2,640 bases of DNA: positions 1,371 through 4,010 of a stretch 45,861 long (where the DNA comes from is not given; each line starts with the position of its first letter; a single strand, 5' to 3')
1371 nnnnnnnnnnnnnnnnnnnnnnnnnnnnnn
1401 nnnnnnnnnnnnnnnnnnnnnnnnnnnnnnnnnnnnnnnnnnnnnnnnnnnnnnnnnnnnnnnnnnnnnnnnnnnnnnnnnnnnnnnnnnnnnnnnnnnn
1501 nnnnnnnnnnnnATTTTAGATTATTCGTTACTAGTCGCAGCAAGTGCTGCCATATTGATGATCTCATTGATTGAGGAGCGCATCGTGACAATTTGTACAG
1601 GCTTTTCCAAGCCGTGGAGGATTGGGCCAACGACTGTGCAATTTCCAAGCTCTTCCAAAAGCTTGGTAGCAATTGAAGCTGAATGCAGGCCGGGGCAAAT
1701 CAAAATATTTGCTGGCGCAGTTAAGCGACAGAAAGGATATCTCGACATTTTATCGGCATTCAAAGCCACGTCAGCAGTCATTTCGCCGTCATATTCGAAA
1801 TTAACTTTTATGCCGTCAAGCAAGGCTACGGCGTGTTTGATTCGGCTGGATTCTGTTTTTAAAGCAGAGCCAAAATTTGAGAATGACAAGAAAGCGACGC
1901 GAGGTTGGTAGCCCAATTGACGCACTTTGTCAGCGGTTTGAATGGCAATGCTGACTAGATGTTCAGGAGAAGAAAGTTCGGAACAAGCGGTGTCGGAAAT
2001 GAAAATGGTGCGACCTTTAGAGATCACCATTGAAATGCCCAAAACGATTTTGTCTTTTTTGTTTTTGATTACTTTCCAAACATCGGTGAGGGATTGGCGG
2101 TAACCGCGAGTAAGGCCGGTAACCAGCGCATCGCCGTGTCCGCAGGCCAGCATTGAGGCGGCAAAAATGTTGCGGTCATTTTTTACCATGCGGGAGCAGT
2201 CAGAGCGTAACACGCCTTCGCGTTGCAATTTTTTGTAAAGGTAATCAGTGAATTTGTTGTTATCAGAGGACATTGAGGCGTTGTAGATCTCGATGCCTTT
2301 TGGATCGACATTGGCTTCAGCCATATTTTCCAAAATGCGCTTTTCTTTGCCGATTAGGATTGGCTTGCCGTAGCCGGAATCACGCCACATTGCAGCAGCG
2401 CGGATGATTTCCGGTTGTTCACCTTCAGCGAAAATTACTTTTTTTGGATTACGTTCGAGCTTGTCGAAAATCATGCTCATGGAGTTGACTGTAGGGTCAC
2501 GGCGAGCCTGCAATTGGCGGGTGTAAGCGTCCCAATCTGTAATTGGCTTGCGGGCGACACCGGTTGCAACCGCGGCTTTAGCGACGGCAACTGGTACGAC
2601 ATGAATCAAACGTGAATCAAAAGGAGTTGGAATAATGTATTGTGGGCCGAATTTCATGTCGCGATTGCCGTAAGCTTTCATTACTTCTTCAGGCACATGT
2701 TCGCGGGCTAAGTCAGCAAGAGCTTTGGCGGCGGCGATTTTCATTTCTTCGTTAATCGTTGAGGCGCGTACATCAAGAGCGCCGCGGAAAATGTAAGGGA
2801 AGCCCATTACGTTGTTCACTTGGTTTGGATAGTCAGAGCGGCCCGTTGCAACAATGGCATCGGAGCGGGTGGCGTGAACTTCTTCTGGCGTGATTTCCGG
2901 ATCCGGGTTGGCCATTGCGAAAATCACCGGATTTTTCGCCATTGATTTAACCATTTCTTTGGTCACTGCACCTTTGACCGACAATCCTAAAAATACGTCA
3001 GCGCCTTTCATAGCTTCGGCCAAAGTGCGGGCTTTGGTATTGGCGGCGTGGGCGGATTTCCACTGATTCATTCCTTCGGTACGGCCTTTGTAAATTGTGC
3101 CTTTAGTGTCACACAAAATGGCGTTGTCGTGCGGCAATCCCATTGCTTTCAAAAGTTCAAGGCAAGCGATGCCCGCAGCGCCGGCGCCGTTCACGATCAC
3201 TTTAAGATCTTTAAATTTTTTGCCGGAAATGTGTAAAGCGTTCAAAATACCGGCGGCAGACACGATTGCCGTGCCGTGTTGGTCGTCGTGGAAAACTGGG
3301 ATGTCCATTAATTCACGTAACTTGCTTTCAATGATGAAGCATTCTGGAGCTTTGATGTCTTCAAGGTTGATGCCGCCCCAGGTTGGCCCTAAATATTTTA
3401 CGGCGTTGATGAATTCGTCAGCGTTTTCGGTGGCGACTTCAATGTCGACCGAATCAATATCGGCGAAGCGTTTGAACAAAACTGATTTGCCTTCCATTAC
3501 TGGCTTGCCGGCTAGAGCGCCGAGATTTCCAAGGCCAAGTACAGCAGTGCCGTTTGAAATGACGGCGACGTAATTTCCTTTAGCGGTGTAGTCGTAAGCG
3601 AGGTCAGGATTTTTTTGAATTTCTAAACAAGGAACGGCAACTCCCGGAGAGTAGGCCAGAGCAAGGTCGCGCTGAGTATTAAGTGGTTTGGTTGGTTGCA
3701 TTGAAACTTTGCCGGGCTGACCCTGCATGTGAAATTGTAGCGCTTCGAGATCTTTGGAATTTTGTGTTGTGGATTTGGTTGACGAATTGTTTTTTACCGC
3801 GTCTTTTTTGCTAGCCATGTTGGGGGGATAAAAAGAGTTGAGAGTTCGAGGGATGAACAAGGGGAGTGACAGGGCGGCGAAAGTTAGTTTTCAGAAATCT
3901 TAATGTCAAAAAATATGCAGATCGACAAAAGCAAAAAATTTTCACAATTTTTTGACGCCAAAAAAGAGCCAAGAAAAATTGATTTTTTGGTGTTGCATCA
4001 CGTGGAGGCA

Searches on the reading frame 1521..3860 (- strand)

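Call 57: search_protein_families(library=pfam, proteins=[window:1521-3860:-], max_evalue=0.00001)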
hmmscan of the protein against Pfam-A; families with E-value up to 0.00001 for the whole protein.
window:1521-3860:- (779 aa): 3 families
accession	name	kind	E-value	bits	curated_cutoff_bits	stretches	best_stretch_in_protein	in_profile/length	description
PF01515.24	PTA_PTB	-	4.2e-74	250.2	24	1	462-775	4-319/319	Phosphate acetyl/butaryl transferase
PF00390.24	malic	-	3.5e-28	99.1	23.1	1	51-182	3-182/182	Malic enzyme, N-terminal domain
PF03949.21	Malic_M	-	1.2e-24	87.4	23.5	1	196-391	3-231/258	Malic enzyme, NAD binding domain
